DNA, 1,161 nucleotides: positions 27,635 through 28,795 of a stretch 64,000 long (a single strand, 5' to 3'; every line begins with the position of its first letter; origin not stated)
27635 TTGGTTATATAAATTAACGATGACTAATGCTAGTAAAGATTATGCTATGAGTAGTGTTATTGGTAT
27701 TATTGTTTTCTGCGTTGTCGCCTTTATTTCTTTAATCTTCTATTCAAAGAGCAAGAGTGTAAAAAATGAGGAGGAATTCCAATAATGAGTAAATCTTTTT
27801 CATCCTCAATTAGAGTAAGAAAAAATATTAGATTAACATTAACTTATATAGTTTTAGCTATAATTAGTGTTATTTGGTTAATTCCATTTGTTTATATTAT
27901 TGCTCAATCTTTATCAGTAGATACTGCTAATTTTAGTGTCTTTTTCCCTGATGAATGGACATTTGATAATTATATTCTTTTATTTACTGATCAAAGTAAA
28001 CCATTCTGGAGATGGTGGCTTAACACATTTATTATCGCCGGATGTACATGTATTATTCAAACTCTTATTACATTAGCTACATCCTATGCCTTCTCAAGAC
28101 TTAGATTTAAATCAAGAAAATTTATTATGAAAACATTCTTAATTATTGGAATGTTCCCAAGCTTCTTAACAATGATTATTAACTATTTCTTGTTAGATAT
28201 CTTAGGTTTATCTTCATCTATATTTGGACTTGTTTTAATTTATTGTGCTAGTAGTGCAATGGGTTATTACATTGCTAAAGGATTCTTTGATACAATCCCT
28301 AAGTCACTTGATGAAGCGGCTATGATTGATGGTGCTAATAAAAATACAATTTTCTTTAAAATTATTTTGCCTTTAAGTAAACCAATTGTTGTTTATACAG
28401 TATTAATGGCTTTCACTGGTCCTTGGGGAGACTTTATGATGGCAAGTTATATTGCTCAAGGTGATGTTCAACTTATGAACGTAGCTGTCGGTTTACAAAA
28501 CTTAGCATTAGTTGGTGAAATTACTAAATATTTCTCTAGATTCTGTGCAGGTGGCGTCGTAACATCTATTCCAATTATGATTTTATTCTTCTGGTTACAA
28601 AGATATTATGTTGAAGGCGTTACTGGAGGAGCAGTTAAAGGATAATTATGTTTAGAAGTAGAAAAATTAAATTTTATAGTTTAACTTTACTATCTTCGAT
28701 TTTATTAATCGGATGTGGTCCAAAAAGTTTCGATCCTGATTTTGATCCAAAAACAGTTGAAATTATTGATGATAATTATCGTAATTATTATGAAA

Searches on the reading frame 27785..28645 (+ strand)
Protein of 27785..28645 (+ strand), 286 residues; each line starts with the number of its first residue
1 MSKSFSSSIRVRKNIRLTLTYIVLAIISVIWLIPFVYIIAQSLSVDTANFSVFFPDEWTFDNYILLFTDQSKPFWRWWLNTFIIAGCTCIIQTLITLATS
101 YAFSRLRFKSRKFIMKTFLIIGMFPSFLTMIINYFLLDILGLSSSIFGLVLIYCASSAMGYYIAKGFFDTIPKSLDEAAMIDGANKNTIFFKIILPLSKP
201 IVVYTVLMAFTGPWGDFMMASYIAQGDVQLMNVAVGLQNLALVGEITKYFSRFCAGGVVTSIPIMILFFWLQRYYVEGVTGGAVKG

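Call 68: search_protein_families(library=pfam, proteins=[window:27785-28645:+], max_evalue=0.00001)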
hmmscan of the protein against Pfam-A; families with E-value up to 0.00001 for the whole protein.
window:27785-28645:+ (286 aa): 1 family
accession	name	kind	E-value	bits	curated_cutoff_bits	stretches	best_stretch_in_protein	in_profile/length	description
PF00528.27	BPD_transp_1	-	9.4e-17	61.8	26.4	1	97-277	4-180/184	Binding-protein-dependent transport system inner membrane component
